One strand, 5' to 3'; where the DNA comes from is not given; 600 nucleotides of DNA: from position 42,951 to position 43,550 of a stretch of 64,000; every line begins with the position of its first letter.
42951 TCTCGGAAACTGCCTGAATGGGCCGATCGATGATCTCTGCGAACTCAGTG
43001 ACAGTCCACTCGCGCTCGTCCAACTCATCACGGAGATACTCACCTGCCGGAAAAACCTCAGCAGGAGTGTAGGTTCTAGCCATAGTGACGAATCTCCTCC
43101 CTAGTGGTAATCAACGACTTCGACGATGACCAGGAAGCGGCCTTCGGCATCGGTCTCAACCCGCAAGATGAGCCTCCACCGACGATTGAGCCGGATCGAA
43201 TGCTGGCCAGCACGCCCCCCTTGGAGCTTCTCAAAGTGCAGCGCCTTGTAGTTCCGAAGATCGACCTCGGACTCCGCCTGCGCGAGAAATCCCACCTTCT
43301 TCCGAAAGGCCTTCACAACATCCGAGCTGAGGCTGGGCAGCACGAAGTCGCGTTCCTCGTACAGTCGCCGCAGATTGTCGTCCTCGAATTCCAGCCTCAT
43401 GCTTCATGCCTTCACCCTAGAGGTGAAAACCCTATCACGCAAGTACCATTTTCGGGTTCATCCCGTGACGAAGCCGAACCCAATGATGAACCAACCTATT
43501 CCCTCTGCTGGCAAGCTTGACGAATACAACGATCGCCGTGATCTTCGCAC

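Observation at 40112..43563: Lower-GC islet with a tripartite HigB / HTH-metallopeptidase / unknown-protein operon plus an orphan ORF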

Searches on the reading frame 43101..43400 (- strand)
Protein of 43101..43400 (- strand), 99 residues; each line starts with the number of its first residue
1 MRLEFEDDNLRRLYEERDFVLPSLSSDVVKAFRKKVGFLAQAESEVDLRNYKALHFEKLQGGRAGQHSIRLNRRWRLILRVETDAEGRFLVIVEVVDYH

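Call 3: search_protein_families(library=pfam, proteins=[window:43101-43400:-], max_evalue=1)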
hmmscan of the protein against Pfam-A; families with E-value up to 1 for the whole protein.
window:43101-43400:- (99 aa): 3 families
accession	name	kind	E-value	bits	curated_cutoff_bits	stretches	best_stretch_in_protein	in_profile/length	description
PF05015.19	HigB-like_toxin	-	3.7e-12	47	27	1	4-85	2-81/91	RelE-like toxin of type II toxin-antitoxin system HigB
PF24732.2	ParE_like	-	0.00031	21.1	24.4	1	49-84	18-52/67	ParE-like toxin domain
PF02527.21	GidB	-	0.18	11.6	27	1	20-55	69-104/184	rRNA small subunit methyltransferase G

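Call 4: search_protein_families(library=padloc, proteins=[window:43101-43400:-], max_evalue=1)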
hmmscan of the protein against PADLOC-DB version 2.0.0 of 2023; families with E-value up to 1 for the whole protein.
window:43101-43400:- (99 aa): 1 family
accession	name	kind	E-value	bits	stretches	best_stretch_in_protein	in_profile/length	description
PDLC01346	Cas6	-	0.023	12.9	1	43-84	26-67/191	"CAS-I,CAS-II,CAS-III,CAS-IV,CAS-V,CAS-VI; crRNAmaturation"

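Call 5: search_protein_families(library=ncbifam, proteins=[window:43101-43400:-], max_evalue=1)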
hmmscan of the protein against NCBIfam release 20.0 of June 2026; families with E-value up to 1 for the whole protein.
window:43101-43400:- (99 aa): 1 family
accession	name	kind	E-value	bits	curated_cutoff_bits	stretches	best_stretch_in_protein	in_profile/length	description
TIGR02116.1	toxin_Txe_YoeB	equivalog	0.0065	16.6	51.8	1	55-94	40-75/80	Txe/YoeB family addiction module toxin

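Call 7: search_protein_families(library=phrogs, proteins=[window:43101-43400:-], max_evalue=1)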
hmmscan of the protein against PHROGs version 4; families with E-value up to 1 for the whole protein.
window:43101-43400:- (99 aa): 2 families
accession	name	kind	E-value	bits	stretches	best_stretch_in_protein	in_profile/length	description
phrog_3066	-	moron, auxiliary metabolic gene and host takeover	1.6e-12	48.5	1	3-99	3-92/94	toxin of TA system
phrog_32727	-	unknown function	0.13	13.3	1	8-44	26-61/78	-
